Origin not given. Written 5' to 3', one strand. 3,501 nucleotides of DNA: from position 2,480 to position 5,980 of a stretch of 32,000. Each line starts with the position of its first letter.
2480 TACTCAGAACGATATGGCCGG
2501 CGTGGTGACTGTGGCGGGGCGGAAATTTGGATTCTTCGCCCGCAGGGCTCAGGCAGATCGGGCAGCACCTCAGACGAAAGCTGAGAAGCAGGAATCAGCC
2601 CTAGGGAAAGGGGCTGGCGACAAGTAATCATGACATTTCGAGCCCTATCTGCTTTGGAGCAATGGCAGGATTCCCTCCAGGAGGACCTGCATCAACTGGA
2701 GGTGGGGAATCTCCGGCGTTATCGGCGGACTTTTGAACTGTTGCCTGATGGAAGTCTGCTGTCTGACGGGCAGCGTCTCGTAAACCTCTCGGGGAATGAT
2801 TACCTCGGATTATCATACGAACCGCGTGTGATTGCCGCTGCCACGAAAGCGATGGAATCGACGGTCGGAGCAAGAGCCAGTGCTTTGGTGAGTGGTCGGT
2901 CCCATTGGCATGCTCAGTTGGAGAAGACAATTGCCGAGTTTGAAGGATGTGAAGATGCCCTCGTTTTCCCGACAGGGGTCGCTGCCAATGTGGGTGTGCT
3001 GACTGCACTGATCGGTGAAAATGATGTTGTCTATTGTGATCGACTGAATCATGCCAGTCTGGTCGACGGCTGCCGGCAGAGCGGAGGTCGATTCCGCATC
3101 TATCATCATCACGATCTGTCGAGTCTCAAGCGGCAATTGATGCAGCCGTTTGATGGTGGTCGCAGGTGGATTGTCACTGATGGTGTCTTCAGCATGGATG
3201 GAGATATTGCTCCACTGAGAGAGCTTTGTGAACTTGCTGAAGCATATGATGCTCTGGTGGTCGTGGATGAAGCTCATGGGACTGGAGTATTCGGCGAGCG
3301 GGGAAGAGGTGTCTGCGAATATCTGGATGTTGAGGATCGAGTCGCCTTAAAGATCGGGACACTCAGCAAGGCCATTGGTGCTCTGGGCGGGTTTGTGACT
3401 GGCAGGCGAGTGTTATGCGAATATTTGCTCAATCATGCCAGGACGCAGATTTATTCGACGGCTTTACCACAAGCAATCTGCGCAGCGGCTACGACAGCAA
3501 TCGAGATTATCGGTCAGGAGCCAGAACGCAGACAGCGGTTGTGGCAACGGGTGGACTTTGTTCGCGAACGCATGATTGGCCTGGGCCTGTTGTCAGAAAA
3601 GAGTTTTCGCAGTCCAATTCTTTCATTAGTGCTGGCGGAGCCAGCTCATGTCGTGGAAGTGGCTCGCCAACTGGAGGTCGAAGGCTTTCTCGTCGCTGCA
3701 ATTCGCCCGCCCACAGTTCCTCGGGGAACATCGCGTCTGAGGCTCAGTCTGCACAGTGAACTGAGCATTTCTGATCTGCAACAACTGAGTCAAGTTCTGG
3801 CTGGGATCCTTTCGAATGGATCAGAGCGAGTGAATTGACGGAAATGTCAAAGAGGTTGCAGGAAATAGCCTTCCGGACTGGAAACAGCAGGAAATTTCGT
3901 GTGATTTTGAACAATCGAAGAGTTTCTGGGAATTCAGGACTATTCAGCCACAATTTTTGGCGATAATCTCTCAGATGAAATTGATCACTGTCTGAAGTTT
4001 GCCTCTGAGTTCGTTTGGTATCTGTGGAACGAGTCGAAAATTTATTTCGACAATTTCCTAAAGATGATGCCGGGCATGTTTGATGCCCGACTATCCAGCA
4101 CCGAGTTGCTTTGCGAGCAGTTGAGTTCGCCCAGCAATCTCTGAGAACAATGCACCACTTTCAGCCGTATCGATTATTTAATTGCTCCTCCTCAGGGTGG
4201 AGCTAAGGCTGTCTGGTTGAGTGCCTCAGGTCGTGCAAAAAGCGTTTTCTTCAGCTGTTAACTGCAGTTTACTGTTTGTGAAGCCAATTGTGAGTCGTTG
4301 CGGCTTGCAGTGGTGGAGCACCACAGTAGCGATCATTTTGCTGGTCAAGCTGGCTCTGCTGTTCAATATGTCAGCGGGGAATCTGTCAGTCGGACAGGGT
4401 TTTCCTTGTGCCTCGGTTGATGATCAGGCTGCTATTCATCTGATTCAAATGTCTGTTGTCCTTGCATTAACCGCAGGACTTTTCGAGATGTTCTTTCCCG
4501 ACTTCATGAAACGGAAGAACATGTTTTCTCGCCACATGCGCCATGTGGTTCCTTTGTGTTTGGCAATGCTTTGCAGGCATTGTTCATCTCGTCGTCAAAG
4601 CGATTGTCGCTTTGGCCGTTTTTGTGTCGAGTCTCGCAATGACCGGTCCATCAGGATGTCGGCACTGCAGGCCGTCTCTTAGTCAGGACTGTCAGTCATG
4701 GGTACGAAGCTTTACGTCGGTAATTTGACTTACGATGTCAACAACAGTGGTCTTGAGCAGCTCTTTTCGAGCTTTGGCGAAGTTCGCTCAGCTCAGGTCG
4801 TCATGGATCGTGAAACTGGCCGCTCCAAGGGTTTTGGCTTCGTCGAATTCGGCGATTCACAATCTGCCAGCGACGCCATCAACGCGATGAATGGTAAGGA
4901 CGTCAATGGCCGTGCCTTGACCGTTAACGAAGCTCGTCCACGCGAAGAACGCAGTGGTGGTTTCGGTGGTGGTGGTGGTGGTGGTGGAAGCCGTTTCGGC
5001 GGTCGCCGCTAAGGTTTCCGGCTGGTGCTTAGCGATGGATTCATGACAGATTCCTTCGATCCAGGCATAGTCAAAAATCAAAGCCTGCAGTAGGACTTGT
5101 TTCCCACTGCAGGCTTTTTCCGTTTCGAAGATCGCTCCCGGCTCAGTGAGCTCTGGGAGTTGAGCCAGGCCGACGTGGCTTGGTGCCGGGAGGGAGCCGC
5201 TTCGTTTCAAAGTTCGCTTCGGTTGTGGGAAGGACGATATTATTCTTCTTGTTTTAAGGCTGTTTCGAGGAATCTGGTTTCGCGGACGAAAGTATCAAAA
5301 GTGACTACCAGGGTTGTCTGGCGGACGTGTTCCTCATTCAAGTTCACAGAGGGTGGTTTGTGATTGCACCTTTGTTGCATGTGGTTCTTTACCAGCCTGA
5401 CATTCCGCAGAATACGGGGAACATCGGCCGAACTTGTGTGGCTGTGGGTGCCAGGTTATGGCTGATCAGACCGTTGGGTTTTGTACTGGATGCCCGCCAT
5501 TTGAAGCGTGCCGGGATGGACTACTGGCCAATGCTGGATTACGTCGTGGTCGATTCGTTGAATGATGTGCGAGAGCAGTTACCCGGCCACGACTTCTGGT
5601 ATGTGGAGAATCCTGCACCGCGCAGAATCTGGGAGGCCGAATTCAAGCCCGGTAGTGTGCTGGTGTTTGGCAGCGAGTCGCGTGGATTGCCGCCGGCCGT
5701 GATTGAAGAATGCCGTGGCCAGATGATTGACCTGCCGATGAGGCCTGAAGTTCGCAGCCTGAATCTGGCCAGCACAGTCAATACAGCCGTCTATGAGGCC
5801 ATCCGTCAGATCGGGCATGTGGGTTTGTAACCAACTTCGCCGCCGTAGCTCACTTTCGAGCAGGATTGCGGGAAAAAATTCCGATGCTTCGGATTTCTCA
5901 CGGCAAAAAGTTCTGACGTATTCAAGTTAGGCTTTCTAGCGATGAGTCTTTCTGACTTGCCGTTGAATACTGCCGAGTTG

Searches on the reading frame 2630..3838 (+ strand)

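Call 93: search_protein_families(library=pfam, proteins=[window:2630-3838:+], max_evalue=0.001)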
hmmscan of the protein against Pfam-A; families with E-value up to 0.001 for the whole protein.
window:2630-3838:+ (402 aa): 3 families
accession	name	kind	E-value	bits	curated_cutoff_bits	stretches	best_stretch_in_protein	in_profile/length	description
PF00155.27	Aminotran_1_2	-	3.2e-52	178.3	19.7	1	50-386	3-357/361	Aminotransferase class I and II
PF01053.26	Cys_Met_Meta_PP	-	2.2e-05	23.6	27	1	94-221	54-181/381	Cys/Met metabolism PLP-dependent enzyme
PF01212.27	Beta_elim_lyase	-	9.1e-05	22.3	27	0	72-142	11-82/288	Beta-eliminating lyase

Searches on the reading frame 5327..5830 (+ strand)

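Call 93: search_protein_families(library=pfam, proteins=[window:5327-5830:+], max_evalue=0.001)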
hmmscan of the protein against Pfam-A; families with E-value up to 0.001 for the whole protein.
window:5327-5830:+ (167 aa): 1 family
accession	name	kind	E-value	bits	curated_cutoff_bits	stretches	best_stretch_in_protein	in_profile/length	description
PF00588.24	SpoU_methylase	-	3.3e-31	108.7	29.7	1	17-156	2-142/142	SpoU rRNA Methylase family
